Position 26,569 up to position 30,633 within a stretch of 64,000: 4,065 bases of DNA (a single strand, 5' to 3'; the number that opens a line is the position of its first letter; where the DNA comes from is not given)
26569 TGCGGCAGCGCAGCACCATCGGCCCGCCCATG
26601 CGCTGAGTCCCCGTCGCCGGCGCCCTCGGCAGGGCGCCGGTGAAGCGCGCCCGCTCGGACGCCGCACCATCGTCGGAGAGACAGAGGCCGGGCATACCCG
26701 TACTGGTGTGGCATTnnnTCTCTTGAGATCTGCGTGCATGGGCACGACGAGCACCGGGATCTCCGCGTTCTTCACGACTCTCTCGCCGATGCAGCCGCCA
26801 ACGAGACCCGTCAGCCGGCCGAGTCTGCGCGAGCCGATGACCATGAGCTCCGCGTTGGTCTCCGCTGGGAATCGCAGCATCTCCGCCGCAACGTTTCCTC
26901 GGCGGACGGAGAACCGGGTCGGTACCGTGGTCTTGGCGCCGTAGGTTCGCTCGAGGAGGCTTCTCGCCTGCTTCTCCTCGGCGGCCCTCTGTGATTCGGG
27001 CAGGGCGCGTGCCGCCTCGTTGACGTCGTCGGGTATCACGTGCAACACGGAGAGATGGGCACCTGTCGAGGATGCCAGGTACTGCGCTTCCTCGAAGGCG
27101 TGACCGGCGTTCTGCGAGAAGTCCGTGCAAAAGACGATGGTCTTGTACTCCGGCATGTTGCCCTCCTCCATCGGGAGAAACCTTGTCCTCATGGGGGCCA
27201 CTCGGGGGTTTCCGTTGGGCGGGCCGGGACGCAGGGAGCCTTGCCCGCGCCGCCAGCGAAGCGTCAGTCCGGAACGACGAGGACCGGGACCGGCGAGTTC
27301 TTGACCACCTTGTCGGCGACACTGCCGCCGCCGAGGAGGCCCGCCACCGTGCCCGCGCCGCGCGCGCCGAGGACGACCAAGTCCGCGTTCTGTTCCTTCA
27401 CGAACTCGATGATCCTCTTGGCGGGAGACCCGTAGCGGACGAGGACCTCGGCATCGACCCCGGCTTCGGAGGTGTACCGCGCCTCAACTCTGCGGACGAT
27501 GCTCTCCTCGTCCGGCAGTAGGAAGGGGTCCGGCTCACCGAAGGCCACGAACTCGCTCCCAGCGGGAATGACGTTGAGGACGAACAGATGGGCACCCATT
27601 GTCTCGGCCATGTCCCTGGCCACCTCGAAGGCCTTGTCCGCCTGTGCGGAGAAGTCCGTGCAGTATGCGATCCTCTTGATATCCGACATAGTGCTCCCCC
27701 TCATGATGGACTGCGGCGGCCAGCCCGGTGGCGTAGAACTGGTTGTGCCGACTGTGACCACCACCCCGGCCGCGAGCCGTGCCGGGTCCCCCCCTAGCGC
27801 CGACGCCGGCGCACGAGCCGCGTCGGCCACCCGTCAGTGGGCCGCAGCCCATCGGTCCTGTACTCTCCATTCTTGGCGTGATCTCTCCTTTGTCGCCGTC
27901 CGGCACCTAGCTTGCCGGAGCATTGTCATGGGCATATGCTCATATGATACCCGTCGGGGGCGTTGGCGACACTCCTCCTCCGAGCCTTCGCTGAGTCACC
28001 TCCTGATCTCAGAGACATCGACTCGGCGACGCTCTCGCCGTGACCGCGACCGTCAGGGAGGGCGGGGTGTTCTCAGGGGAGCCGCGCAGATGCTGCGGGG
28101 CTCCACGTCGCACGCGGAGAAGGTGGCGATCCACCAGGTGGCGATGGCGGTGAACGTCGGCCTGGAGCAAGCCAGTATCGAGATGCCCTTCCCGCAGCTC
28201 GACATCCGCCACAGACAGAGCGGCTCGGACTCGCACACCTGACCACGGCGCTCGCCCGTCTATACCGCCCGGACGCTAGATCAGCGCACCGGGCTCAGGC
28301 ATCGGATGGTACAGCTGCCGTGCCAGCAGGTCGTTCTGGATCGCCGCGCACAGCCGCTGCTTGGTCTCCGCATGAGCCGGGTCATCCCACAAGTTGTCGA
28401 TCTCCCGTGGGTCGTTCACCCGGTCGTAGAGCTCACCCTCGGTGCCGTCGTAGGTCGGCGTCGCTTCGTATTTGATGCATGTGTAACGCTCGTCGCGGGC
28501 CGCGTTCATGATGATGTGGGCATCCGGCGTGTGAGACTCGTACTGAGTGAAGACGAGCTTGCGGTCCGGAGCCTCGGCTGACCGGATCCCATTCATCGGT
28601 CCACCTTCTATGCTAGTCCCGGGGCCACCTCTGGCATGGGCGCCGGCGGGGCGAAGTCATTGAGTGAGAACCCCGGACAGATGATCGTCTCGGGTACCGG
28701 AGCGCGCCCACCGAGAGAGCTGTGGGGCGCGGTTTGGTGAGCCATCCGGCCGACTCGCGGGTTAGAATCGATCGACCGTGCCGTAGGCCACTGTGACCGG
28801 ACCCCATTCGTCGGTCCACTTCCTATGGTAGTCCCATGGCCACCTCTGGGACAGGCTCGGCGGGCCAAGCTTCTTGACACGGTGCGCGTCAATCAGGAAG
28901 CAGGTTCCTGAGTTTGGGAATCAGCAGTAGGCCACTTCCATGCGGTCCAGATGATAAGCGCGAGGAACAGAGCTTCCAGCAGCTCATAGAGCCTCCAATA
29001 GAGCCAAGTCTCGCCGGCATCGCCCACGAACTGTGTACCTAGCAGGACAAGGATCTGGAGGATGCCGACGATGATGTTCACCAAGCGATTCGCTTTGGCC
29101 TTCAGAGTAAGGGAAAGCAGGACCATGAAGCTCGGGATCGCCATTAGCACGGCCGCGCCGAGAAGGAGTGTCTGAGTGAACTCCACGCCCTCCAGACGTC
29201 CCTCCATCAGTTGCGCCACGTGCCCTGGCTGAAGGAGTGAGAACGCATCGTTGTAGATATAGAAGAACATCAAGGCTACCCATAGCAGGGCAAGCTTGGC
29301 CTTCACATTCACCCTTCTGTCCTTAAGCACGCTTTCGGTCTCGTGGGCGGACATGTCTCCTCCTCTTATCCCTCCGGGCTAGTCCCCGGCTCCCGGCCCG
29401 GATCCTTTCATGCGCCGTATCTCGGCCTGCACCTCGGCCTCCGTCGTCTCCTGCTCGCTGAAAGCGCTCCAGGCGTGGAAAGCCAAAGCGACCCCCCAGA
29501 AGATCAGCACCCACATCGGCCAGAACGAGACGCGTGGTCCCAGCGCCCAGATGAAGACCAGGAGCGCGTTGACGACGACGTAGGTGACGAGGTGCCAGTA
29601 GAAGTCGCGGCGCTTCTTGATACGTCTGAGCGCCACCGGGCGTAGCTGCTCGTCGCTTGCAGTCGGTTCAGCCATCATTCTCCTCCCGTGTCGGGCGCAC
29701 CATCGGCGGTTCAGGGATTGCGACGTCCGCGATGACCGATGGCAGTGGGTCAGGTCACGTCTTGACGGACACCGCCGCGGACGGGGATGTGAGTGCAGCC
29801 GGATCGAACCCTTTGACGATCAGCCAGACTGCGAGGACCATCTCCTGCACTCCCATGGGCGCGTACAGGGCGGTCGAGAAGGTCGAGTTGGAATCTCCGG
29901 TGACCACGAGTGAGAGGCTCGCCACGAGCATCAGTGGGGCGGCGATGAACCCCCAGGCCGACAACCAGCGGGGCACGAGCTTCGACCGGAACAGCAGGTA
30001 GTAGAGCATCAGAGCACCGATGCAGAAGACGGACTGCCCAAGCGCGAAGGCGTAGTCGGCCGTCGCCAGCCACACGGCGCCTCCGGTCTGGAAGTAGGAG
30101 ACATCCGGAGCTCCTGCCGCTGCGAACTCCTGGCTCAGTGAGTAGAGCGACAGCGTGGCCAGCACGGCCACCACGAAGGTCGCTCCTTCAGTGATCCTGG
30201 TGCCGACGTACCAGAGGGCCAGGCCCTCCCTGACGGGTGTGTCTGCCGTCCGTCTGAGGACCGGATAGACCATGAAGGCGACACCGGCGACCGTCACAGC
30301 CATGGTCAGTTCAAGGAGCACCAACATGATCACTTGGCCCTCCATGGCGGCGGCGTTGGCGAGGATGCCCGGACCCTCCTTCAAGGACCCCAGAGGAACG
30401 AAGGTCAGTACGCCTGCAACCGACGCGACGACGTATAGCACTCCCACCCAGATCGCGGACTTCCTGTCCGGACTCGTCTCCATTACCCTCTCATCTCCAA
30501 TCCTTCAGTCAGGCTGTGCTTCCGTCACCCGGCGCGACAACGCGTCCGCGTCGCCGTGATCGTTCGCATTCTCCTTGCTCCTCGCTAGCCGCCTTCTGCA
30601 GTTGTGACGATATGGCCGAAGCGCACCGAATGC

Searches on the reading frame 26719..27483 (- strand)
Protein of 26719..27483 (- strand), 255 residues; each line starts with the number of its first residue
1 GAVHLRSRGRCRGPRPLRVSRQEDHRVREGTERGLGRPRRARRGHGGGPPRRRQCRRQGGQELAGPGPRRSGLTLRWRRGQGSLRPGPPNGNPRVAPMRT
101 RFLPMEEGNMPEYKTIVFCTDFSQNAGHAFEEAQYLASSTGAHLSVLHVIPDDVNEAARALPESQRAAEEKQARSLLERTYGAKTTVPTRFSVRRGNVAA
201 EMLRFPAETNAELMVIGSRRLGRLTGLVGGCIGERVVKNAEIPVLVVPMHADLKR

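Call 67: search_protein_families(library=pfam, proteins=[window:26719-27483:-], max_evalue=0.001)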
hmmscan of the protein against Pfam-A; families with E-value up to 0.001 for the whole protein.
window:26719-27483:- (255 aa): 1 family
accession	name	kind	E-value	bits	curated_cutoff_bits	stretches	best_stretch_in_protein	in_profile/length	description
PF00582.32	Usp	-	1.5e-27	97.3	24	1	113-248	2-141/141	Universal stress protein family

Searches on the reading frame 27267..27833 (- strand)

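Call 67: search_protein_families(library=pfam, proteins=[window:27267-27833:-], max_evalue=0.001)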
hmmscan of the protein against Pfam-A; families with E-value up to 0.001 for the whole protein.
window:27267-27833:- (189 aa): 1 family
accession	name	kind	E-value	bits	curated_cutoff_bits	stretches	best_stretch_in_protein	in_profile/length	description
PF00582.32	Usp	-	1e-29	104.4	24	1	52-188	2-141/141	Universal stress protein family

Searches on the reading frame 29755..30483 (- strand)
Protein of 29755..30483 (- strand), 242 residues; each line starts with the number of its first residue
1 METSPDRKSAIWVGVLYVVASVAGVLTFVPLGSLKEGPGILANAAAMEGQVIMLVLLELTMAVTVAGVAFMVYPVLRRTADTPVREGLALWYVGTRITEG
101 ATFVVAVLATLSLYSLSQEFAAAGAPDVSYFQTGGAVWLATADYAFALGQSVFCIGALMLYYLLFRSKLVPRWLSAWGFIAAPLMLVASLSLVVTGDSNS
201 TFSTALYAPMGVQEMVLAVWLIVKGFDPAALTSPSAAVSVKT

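Call 91: search_protein_families(library=pfam, proteins=[window:29755-30483:-], max_evalue=0.001)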
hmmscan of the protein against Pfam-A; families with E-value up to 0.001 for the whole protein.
window:29755-30483:- (242 aa): 1 family
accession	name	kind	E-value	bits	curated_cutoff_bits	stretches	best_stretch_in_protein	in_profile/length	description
PF14329.11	DUF4386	-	3.4e-39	135.4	27.6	1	13-225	2-210/210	Domain of unknown function (DUF4386)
